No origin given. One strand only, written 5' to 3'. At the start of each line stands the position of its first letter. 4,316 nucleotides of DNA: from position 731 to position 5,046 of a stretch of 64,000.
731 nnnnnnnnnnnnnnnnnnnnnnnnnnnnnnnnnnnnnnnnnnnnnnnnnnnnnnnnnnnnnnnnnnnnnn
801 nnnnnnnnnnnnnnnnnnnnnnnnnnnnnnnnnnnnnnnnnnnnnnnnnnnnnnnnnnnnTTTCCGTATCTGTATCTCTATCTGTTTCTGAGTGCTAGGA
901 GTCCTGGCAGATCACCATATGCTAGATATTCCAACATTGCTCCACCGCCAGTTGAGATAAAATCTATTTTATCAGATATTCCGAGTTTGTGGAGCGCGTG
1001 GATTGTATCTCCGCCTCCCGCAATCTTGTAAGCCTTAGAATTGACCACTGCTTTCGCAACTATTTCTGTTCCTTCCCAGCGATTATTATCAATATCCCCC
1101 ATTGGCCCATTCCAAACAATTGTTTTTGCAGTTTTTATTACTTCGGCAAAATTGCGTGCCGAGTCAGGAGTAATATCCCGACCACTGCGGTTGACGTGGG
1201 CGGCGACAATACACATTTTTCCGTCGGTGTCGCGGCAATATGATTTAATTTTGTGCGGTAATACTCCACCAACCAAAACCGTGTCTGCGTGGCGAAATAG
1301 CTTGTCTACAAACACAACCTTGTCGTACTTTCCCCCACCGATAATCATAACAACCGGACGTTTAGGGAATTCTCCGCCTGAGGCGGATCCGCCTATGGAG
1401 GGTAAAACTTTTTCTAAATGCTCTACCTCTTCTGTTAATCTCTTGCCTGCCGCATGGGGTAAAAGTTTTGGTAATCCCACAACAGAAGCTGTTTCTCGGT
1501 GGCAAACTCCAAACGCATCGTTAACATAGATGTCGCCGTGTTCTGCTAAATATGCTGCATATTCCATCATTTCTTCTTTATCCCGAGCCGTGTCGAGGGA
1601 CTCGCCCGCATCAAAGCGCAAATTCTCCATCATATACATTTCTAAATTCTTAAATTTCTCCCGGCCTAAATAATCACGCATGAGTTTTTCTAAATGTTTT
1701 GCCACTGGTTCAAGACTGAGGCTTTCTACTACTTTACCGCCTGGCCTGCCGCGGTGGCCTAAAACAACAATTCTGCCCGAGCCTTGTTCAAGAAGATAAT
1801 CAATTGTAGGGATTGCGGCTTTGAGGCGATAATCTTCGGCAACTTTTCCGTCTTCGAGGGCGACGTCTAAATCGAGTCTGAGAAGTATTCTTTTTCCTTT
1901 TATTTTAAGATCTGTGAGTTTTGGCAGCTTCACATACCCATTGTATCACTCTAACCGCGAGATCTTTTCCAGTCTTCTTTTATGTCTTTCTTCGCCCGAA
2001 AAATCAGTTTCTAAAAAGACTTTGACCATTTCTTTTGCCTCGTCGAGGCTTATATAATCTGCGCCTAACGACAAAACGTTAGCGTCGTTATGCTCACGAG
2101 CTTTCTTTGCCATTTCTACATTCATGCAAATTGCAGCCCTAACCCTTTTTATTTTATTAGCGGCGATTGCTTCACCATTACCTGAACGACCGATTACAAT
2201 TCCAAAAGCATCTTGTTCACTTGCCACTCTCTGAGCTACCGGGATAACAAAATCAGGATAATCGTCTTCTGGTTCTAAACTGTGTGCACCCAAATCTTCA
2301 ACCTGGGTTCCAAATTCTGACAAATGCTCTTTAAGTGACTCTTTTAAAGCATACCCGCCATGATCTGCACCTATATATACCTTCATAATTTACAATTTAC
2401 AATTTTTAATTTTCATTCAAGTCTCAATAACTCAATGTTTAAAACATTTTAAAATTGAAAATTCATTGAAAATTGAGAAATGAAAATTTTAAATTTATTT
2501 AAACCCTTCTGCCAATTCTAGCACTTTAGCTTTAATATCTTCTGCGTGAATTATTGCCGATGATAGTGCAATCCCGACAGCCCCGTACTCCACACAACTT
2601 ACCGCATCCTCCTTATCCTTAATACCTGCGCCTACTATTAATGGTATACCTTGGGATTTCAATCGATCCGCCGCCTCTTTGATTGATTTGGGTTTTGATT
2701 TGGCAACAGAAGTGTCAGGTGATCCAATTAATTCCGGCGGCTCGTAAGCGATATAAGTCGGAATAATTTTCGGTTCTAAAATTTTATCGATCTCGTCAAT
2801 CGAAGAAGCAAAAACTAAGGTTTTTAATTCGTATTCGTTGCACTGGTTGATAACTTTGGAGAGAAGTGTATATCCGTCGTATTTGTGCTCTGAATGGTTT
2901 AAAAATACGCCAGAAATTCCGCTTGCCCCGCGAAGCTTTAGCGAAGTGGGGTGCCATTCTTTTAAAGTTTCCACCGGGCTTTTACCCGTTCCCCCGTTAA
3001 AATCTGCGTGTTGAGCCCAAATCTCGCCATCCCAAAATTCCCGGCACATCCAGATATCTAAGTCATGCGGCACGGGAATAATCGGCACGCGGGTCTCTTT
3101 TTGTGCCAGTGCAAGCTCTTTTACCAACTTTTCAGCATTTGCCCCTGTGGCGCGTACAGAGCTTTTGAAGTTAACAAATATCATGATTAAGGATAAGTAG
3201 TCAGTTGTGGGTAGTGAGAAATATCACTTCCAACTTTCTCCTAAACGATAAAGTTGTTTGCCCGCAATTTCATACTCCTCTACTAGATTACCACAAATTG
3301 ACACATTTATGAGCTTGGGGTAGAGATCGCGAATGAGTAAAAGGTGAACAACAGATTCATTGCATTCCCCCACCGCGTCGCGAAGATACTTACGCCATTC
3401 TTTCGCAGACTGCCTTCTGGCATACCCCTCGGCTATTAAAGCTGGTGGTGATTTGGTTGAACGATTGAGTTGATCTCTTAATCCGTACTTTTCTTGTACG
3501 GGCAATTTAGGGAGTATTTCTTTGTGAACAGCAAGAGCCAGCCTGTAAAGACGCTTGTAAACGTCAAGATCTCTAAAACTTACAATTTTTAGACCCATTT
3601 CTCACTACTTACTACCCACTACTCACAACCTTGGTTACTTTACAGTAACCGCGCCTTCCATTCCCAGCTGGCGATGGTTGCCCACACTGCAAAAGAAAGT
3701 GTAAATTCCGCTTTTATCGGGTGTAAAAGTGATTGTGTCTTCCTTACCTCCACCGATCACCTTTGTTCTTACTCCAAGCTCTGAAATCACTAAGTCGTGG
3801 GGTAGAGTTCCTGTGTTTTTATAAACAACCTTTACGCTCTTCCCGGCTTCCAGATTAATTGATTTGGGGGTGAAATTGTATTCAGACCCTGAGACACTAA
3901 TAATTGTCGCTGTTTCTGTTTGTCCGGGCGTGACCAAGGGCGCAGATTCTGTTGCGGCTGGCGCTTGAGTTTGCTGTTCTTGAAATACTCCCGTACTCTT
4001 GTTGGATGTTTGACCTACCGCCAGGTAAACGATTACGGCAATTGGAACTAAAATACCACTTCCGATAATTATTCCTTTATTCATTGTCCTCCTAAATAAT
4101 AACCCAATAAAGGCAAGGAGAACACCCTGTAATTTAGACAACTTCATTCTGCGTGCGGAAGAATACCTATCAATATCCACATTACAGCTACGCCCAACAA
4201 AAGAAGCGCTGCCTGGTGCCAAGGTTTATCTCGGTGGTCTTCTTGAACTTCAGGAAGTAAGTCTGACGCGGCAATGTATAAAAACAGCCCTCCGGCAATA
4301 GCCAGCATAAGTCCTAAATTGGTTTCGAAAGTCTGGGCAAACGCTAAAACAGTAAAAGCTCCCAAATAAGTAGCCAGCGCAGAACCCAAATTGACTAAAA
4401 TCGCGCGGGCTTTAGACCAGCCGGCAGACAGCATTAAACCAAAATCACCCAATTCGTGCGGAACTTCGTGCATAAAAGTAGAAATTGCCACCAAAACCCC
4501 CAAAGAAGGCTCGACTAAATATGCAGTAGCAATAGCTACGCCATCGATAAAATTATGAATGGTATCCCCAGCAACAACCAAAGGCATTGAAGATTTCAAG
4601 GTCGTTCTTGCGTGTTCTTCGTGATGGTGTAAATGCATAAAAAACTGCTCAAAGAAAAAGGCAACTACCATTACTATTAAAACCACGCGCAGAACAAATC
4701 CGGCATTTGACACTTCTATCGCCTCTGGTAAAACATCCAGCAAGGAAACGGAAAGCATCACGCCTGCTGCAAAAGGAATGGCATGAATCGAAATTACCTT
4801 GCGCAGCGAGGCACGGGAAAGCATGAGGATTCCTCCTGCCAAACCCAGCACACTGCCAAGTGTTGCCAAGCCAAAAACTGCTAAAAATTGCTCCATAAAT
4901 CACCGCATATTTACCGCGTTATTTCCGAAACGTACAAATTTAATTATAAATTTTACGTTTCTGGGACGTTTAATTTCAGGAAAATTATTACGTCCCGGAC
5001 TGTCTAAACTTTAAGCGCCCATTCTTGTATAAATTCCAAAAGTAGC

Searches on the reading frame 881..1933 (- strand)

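Call 66: search_protein_families(library=pfam, proteins=[window:881-1933:-], max_evalue=0.01)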
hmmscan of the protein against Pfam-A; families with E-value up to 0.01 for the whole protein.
window:881-1933:- (351 aa): 1 family
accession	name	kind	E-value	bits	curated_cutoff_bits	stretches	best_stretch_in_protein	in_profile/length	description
PF00162.24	PGK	-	2.2e-82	277.5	27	2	6-225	1-216/379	Phosphoglycerate kinase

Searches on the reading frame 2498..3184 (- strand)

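Call 76: search_protein_families(library=pfam, proteins=[window:2498-3184:-], max_evalue=0.01)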
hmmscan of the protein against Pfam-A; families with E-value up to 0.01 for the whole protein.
window:2498-3184:- (229 aa): 4 families
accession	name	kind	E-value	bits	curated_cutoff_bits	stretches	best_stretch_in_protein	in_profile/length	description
PF00121.24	TIM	-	7.8e-12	45.6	20.1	1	2-218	3-239/245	Triosephosphate isomerase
PF05690.20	ThiG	-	4.9e-05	23.2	23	1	177-218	173-214/247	Thiazole biosynthesis protein ThiG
PF00977.27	His_biosynth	-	0.0049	16.8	23.6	1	168-221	61-115/228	Histidine biosynthesis protein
PF03060.21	NMO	-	0.0051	16.7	28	1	168-222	188-236/331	Nitronate monooxygenase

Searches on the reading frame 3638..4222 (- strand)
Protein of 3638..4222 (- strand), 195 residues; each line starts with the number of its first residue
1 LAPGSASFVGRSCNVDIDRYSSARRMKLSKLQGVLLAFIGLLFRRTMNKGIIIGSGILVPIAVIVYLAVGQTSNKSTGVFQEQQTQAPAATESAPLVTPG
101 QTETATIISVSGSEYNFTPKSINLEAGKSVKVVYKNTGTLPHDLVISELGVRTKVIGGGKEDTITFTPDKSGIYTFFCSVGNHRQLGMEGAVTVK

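Call 76: search_protein_families(library=pfam, proteins=[window:3638-4222:-], max_evalue=0.01)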
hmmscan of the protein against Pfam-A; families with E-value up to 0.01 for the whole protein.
window:3638-4222:- (195 aa): 3 families
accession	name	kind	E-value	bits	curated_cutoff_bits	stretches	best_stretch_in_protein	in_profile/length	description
PF13473.12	Cupredoxin_1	-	7.2e-15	55.3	27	1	99-182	14-96/104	Cupredoxin-like domain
PF00127.26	Copper-bind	-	6.1e-12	46.3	21.2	1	110-195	7-99/99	Copper binding proteins, plastocyanin/azurin family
PF07731.20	Cu-oxidase_2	-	0.00028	21.1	20.4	0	156-194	95-133/137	Multicopper oxidase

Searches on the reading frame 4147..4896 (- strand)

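Call 76: search_protein_families(library=pfam, proteins=[window:4147-4896:-], max_evalue=0.01)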
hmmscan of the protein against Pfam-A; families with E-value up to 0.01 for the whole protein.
window:4147-4896:- (250 aa): 1 family
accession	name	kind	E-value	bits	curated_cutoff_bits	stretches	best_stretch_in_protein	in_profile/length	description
PF02535.28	Zip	-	5.7e-32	111.6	35.1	2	106-242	180-322/323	ZIP Zinc transporter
